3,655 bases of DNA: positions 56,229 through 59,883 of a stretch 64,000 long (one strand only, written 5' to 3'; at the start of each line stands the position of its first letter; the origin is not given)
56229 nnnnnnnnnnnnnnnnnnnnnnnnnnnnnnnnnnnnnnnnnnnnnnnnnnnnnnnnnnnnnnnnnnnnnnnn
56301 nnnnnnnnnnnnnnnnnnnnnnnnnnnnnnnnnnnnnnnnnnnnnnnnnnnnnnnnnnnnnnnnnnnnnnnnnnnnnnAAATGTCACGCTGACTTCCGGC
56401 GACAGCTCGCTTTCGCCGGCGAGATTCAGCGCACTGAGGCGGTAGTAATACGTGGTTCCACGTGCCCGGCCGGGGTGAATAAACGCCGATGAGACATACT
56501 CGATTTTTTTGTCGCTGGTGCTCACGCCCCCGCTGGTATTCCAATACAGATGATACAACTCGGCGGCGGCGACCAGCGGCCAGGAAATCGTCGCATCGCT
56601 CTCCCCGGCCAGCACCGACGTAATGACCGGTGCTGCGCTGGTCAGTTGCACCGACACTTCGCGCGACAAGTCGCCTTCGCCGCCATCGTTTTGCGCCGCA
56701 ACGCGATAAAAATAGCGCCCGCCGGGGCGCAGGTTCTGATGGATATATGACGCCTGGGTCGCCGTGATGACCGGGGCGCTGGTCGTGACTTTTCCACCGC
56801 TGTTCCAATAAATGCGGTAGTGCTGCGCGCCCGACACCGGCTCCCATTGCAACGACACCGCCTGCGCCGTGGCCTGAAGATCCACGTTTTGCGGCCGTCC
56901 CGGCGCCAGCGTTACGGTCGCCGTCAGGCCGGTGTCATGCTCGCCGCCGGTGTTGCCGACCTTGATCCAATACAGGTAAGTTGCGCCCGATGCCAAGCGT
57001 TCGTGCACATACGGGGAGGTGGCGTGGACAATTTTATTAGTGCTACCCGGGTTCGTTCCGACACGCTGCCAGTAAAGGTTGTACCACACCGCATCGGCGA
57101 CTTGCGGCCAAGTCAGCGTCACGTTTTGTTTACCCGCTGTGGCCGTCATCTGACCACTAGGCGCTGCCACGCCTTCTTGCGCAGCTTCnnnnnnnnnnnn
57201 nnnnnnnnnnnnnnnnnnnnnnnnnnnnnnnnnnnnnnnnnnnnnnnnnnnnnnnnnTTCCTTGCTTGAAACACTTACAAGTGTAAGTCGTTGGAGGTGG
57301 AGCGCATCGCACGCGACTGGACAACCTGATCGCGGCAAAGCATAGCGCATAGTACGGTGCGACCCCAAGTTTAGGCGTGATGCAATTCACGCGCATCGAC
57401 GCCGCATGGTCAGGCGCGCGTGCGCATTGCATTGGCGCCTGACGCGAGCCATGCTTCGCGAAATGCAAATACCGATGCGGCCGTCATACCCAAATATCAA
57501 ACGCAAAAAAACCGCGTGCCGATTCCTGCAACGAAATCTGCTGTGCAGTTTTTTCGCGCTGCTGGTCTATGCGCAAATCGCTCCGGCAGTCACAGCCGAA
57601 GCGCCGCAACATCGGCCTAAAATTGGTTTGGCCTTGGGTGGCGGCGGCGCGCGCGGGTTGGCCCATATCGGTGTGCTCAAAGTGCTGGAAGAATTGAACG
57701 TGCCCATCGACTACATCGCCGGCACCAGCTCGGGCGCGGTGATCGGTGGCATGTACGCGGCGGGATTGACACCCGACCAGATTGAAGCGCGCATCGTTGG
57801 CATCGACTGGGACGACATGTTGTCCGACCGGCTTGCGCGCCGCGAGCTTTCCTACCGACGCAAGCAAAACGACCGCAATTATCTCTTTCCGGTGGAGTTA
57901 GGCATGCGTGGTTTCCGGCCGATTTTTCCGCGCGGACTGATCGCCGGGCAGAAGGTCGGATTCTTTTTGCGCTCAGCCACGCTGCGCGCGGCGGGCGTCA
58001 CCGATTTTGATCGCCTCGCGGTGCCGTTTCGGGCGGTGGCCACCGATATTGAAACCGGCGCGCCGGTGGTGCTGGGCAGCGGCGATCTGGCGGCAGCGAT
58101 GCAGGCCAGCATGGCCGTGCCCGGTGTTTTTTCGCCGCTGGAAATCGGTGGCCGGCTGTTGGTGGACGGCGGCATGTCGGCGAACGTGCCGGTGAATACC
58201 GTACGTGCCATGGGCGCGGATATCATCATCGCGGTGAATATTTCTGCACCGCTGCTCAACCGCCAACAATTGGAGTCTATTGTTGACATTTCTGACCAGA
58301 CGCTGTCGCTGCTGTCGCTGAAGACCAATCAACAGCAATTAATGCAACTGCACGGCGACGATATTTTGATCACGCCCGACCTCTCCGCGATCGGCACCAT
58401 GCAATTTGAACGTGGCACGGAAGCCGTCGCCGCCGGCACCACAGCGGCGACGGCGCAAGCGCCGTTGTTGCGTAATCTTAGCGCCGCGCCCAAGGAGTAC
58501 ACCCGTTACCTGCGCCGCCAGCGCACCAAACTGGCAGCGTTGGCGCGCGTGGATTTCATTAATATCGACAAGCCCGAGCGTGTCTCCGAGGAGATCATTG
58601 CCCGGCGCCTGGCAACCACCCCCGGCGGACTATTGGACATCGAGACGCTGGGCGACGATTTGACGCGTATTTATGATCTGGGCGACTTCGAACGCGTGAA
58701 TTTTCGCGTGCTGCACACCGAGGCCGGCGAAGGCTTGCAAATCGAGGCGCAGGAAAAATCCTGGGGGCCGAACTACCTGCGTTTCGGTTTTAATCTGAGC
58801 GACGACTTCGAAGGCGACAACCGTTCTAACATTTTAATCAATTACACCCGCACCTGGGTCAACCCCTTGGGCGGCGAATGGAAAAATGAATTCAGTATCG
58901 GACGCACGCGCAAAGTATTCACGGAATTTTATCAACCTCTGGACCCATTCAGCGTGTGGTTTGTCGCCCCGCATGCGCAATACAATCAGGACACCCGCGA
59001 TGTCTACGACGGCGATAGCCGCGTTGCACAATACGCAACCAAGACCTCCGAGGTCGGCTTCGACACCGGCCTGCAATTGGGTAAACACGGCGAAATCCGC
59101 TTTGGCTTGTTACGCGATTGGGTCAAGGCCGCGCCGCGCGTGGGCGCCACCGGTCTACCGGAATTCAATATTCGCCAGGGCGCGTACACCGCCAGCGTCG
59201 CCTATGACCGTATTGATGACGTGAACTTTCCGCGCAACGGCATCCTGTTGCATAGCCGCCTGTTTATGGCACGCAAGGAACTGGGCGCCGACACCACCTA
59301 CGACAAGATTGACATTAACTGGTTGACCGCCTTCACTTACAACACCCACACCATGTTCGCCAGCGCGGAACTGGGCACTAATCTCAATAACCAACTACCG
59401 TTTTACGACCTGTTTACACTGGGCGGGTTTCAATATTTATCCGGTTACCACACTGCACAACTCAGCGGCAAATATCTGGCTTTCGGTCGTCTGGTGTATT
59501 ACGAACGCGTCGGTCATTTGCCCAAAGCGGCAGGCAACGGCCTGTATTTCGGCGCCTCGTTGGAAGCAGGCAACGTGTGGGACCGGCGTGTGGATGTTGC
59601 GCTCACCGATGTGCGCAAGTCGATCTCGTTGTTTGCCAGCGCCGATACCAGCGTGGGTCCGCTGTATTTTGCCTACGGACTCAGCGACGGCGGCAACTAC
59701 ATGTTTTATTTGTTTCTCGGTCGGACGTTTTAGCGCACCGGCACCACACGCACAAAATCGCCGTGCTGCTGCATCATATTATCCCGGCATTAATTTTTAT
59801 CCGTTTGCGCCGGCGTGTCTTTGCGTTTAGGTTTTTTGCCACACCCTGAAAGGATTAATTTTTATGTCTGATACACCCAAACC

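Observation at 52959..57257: Secreted protein with 13 fibronectin-III domains in tandem and an internalin-like LRR domain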

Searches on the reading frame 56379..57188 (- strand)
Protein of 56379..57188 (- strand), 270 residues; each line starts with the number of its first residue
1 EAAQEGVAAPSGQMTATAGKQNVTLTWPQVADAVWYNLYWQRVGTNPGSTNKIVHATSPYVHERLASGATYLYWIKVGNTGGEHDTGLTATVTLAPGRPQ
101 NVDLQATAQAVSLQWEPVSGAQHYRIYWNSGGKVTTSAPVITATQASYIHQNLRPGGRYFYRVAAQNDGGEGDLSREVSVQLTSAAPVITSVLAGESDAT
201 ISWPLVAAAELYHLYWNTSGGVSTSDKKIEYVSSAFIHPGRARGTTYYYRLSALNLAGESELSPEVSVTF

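Call 82: predict_structure(alignment_id=A6)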
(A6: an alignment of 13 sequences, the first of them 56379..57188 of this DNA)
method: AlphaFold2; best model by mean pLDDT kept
length: 270 residues; sequences in the alignment: 13
mean_pLDDT: 92.5   pTM: 0.80
mean pLDDT of the five models: 92.5, 92.3, 91.5, 91.4, 90.7
residues with pLDDT >= 90: 241; 70-90: 17; 50-70: 1; < 50: 11
segments of 3 or more residues with pLDDT < 50: 1-11
pLDDT, mean of each block of 10 residues (from residue 1): 32 85 95 94 88 96 95 95 93 96 96 97 98 97 98 96 97 97 95 93 93 97 97 92 95 95 96
secondary structure, 60 per line:
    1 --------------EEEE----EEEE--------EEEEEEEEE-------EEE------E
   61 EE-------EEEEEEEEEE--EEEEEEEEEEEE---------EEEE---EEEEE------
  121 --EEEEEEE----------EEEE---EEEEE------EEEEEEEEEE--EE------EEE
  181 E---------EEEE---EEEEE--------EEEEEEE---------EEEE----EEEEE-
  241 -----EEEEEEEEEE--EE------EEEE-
elements in order: E15-18 E23-26 E35-43 E51-53 E60-62 E70-79 E82-93 E103-106 E110-114 E123-129 E140-143 E147-151 E158-167 E178-181 E191-194 E198-202 E211-217 E227-230 E235-239 E246-255 E266-269

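Call 84: fold_search(model_id=the predicted structure, library=pdb)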
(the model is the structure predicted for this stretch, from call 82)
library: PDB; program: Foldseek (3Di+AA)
matches with E <= 10: 1946; with E <= 0.001: 649
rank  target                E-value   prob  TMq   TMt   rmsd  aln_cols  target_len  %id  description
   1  6tpw                  3.4e-15  1.00  0.42  0.33  10.1       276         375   20  Crystal structures of FNIII domain one through four of the human leucocyte common antigen-related protein ( LAR) (released 2020-05-13)
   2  6xay_A                5.3e-15  1.00  0.60  0.60   6.3       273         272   17  Structure of a fragment of human fibronectin containing the 10th, 11th and 12th type III domains (released 2021-06-09)
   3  6xax_A                8.6e-15  1.00  0.54  0.54   7.1       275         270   20  Structure of a fragment of human fibronectin containing the 11th type III domain, extra domain A, and the 12th type II (released 2021-06-09)
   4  7y8s_B                9.9e-15  1.00  0.38  0.36  13.6       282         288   18  Crystal structure of sDscam FNIII1-3 domains, isoform beta2v6 (released 2023-05-24)
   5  6xay_B                1.3e-14  1.00  0.60  0.60   6.1       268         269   18  Structure of a fragment of human fibronectin containing the 10th, 11th and 12th type III domains (released 2021-06-09)
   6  6x3a                  3.4e-14  1.00  0.45  0.42   8.8       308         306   17  Crystal structure of the FN4-FN6 domains of human PTPRD (released 2021-05-26)
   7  6xax_B                4.3e-14  1.00  0.60  0.60   6.2       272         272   20  Structure of a fragment of human fibronectin containing the 11th type III domain, extra domain A, and the 12th type II (released 2021-06-09)
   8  5e53_D                4.3e-14  1.00  0.36  0.33  12.1       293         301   17  Crystal structure of chicken CNTN1 FN1-FN3 domains (released 2016-08-31)
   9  5n47_D                8.9e-14  1.00  0.49  0.47  10.1       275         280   16  Structure of Anticalin N7E in complex with the three-domain fragment Fn7B8 of human oncofetal fibronectin (released 2018-02-14)
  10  7mrs_A                9.8e-14  1.00  0.34  0.31  12.6       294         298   16  Zebrafish CNTN4 APPb complex (released 2022-01-05)
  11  5e53_B                1.4e-13  1.00  0.37  0.35  11.6       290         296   17  Crystal structure of chicken CNTN1 FN1-FN3 domains (released 2016-08-31)
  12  1tdq_A                1.5e-13  1.00  0.58  0.57   6.3       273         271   17  Structural basis for the interactions between tenascins and the C-type lectin domains from lecticans: evidence for a c (released 2004-08-31)
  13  4gh7_B                1.6e-13  1.00  0.45  0.45  11.1       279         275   16  Crystal structure of Anticalin N7A in complex with oncofetal fibronectin fragment Fn7B8 (released 2012-12-26)
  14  4pbx                  1.8e-13  1.00  0.39  0.22  17.3       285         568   18  Crystal structure of the six N-terminal domains of human receptor protein tyrosine phosphatase sigma (released 2014-11-12)
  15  7ne1_B                1.8e-13  1.00  0.32  0.29  16.0       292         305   16  Structure of the complex between Netrin-1 and its receptor Neogenin (released 2021-03-31)
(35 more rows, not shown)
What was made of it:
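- On Fibronectin type III domain (Pfam PF00041): AF2 models show seven strands per module and match FN3 triplets in the PDB (calls 82, 84).
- Closest known: Tandem FN3 arrays of large bacterial secreted proteins, and of fibronectin or titin. Same: Fibronectin FN10-12 superposes on modules 1-3 at TM 0.60-0.63 (call 84).
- Checked: An AF2 model of modules 1-3, which includes the most divergent module, has pLDDT 92.5 and matches three-domain FN3 fragments of fibronectin and LAR (calls 82, 84).
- FN3 fold and extended three-domain arrangement: call 82 (pLDDT 92.5, pTM 0.80) and call 84 (fibronectin FN10-12, TM 0.60-0.63).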

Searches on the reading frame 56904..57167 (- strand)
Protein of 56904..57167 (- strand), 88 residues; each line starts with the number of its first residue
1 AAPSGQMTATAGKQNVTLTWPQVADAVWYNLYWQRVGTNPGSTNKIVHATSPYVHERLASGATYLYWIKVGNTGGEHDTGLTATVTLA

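Call 49: search_protein_families(library=pfam, alignment_id=A4, max_evalue=0.001)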
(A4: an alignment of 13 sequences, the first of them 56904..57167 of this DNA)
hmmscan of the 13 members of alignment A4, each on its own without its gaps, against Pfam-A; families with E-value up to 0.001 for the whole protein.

A. member 1, window:56904-57167:- (88 aa): 0 families

B. families by the number of members that match (of 13 scanned): 3 families
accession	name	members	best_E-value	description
PF00041.27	fn3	10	3.2e-13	Fibronectin type III domain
PF00491.26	Arginase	1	0.0002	Arginase family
PF16656.11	Pur_ac_phosph_N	1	0.00022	Purple acid Phosphatase, N-terminal domain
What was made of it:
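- Checked: Scanned one at a time, 10 of 13 modules hit fn3 (call 49).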

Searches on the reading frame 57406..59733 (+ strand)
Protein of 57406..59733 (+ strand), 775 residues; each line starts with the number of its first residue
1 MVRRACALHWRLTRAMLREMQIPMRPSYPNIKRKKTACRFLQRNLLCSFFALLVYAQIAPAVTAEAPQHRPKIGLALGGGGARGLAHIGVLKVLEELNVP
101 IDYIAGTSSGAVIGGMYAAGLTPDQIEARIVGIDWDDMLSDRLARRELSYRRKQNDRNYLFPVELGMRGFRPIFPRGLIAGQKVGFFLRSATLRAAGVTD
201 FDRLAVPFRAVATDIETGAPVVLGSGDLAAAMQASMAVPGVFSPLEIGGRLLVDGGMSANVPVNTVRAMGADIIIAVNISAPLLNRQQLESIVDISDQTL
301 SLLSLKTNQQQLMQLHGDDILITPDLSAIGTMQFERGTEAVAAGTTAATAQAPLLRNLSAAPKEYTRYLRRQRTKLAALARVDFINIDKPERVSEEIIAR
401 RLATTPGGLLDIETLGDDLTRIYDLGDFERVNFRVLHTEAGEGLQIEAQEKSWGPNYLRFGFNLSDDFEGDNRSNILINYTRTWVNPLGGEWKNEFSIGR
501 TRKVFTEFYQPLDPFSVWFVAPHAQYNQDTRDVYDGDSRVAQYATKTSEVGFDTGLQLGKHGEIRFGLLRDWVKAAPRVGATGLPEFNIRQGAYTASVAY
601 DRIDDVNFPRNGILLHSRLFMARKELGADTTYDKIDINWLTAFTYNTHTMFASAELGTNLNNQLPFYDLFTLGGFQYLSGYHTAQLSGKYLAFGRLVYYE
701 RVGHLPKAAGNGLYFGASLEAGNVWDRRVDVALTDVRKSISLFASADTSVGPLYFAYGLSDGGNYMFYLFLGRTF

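Call 5: search_protein_families(library=pfam, proteins=[window:57406-59733:+], max_evalue=0.01)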
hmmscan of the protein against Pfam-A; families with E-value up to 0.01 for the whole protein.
window:57406-59733:+ (775 aa): 2 families
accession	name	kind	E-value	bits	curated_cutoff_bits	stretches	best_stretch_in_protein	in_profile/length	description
PF01734.28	Patatin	-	1.2e-33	117.4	27.7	1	75-264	1-188/191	Patatin-like phospholipase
PF01103.29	Omp85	-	8.2e-09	35.8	24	1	529-775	47-325/325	Omp85 superfamily domain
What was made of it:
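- Checked: A patatin+Omp85 gene lies at 57406-59733 (+), divergent from it (call 5).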

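Call 18: search_protein_families(library=ncbifam, proteins=[window:57406-59733:+], max_evalue=0.01)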
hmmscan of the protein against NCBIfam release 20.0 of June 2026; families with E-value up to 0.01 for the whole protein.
window:57406-59733:+ (775 aa): 6 families
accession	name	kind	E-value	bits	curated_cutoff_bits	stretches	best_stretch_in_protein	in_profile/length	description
NF007623.0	PRK10279.1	equivalog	5.6e-37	127.5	272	2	197-291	98-193/301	patatin-like phospholipase RssA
TIGR03303.1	OM_YaeT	equivalog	4e-09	35.4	297.15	1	381-727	323-683/741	outer membrane protein assembly factor BamA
NF043045.1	T4SS_VpdC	equivalog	7.9e-09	34.1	1000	1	70-128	302-361/880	Dot/Icm T4SS effector VpdC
NF053870.1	DS2_1_antiphage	equivalog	3.1e-05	23.5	400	1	75-128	3-61/299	anti-phage phospholipase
NF041079.1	CBASS_lipase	equivalog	6.6e-05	22.3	200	1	75-126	4-60/317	CBASS cGAMP-activated phospholipase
NF047779.1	Omp85_fam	subfamily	0.006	16.1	200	1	593-740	226-388/423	Omp85 family outer membrane protein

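Call 79: search_solved_structures(query=window:57406-59733:+, max_evalue=0.00001)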
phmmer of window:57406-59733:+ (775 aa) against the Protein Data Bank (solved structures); distinct sequences matched with E-value up to 0.00001: 3.
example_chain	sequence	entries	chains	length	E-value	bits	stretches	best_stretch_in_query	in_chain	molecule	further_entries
5fqu_A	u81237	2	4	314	4.2e-80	273.4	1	69-363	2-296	PATATIN-LIKE PROTEIN, PLPD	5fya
4akf_A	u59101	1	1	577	2.1e-06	29.7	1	59-141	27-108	VIPD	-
4kyi_A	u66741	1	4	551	3.9e-06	28.8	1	63-141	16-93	VipD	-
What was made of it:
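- On Two-partner / type V secretion substrate of the neighbouring Omp85-family protein: The neighbour is a self-contained PlpD-type protein (calls 5, 79).
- Checked: Its passenger domain matches PlpD (PDB 5fqu) at 4e-80 (call 79).
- The neighbour is a true PlpD homologue (call 79).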
